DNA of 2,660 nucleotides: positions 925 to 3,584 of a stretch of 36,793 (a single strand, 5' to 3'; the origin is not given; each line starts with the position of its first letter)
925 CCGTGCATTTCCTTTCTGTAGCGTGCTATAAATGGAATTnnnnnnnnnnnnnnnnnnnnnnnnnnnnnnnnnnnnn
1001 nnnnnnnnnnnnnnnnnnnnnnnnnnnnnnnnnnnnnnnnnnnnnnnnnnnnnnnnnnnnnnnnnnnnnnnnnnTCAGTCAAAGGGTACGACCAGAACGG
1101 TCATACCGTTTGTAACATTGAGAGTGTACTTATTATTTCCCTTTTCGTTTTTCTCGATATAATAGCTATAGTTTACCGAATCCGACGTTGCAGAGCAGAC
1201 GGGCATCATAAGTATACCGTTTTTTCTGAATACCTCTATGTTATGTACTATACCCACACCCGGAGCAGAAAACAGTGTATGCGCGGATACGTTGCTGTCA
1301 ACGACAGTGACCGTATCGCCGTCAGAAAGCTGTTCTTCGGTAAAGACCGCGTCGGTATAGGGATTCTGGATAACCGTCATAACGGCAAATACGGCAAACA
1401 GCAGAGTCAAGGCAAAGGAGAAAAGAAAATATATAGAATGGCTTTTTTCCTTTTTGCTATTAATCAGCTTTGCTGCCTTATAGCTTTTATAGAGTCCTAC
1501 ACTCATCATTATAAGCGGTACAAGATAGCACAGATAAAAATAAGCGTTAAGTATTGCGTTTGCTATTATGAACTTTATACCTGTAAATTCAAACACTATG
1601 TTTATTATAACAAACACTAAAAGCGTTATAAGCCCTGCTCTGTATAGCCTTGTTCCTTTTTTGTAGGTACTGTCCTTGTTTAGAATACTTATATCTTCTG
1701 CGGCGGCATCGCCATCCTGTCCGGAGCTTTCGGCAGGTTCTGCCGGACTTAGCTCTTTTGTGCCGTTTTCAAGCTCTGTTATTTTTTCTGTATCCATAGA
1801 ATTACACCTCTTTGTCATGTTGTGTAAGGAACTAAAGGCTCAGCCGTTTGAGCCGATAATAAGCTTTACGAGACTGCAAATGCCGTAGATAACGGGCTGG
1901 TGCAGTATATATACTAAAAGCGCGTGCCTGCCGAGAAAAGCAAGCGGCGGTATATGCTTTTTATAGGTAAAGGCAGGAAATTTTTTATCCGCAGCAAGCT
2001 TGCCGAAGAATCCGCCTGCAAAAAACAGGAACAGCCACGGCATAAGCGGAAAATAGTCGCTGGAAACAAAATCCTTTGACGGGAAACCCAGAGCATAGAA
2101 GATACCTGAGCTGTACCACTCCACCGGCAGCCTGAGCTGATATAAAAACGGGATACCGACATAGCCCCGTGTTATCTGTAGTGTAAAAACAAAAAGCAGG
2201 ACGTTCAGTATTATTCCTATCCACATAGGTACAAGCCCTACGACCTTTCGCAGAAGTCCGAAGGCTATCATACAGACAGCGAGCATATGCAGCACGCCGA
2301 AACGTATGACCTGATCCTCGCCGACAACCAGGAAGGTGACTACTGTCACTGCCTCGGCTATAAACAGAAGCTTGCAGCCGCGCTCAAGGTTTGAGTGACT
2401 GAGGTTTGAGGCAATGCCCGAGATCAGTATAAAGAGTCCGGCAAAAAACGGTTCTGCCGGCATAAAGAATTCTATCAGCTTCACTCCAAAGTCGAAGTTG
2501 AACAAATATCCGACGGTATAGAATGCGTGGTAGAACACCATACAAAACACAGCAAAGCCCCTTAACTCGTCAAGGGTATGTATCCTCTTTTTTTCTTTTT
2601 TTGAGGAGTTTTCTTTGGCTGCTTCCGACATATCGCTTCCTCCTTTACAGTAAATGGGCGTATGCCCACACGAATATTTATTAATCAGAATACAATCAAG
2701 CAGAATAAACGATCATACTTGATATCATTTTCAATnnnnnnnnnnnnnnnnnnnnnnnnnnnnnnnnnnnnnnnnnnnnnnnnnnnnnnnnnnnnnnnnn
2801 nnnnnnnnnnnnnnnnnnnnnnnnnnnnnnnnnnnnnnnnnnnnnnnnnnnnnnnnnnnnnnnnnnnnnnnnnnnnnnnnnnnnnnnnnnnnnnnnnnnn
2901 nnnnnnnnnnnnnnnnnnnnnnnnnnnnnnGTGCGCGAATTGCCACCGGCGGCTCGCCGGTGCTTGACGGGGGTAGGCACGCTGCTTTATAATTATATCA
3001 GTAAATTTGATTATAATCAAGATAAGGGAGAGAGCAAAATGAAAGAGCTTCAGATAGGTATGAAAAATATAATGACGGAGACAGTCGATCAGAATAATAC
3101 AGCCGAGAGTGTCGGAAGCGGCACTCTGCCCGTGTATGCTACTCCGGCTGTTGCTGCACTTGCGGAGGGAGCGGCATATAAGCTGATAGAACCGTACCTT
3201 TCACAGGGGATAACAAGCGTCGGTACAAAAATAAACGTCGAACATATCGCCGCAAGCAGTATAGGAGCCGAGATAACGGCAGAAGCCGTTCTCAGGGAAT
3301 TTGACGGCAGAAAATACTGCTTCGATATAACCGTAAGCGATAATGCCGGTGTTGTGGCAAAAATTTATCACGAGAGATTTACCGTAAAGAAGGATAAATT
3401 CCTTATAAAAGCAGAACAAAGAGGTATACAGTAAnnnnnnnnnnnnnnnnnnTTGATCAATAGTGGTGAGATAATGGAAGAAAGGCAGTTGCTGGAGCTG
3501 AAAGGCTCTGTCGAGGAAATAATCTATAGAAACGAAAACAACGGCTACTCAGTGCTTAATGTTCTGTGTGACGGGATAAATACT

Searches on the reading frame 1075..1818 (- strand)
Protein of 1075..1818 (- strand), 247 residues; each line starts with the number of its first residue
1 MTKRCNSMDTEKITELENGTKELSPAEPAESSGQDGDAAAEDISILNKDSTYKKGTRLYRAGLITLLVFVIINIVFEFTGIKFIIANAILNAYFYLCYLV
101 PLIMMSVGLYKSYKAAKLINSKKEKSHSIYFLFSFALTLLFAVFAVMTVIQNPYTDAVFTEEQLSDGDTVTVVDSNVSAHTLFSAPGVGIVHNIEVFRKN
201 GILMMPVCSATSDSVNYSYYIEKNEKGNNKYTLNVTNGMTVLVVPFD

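Call 20: search_protein_families(library=pfam, proteins=[window:1075-1818:-])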
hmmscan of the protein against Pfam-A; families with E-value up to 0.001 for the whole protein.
window:1075-1818:- (247 aa): 0 families

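Call 68: find_encoding_contigs(protein=window:1075-1818:-, flank=10000, max_places=6)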
Protein window:1075-1818:- (247 aa): no gene with exactly this product is on record in the collection.

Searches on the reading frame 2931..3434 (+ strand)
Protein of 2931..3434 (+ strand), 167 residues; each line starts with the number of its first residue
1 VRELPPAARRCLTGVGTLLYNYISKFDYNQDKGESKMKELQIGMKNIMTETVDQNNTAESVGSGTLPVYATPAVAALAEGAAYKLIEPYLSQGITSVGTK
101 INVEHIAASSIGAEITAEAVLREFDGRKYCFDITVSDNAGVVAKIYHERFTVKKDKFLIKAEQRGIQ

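Call 20: search_protein_families(library=pfam, proteins=[window:2931-3434:+])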
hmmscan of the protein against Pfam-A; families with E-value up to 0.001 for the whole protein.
window:2931-3434:+ (167 aa): 1 family
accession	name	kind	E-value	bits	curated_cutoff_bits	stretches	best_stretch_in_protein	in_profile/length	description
PF22636.2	FlK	-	2.1e-29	102.1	27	1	52-154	1-102/103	Fluoroacetyl-CoA-specific thioesterase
